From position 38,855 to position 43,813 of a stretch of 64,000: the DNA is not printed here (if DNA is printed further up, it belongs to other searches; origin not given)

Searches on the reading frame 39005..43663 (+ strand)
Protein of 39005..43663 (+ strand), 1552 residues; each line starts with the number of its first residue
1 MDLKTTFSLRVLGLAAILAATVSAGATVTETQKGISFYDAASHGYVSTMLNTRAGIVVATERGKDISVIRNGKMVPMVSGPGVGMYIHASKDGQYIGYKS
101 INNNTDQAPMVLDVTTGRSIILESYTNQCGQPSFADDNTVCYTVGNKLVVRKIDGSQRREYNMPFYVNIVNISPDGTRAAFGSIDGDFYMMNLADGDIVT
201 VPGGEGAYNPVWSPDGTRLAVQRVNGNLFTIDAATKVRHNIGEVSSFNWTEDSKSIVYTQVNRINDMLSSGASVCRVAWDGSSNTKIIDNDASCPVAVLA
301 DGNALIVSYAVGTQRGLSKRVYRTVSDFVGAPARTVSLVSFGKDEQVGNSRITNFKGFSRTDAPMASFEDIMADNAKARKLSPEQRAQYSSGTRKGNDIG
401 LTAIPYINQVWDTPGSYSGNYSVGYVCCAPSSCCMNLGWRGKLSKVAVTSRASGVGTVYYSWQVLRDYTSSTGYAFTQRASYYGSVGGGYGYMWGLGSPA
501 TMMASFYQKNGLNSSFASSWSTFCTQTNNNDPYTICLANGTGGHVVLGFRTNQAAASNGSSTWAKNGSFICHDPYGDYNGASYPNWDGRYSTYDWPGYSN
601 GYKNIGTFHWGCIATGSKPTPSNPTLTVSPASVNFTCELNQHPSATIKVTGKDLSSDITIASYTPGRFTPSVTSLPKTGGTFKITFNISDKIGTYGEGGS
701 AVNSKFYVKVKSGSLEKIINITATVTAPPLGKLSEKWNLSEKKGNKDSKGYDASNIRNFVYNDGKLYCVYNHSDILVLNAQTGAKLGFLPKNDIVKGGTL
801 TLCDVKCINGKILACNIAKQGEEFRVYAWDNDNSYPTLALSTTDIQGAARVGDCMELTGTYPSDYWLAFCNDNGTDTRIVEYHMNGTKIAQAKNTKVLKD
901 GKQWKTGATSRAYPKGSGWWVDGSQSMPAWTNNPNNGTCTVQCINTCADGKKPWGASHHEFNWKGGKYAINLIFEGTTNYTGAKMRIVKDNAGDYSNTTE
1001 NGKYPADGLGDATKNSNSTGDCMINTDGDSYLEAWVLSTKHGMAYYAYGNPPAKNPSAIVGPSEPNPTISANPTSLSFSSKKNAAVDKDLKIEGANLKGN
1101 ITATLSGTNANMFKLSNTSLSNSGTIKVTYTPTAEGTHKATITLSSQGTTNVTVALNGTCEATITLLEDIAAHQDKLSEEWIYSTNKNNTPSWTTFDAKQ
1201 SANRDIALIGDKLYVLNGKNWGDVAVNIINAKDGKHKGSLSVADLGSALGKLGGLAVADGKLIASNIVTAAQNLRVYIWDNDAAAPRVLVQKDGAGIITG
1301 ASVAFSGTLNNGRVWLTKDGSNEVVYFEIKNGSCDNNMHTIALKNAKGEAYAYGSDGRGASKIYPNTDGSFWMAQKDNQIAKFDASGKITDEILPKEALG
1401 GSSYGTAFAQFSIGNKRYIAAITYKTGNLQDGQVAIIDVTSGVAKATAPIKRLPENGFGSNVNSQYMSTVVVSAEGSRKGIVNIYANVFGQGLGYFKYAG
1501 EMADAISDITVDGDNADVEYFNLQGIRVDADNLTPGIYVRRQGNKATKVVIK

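Call 29: search_protein_families(library=pfam, proteins=[window:39005-43663:+], max_evalue=0.001)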
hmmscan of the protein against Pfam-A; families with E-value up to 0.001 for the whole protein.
window:39005-43663:+ (1552 aa): 2 families
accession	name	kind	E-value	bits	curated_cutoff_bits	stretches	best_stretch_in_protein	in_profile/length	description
PF03478.24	Beta-prop_KIB1-4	-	2.8e-05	24.2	27.4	0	736-833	103-192/242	KIB1-4 beta-propeller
PF25174.1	Beta-prop_THOC3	-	3.4e-05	23.4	305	0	199-263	83-151/272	THOC3 beta-propeller domain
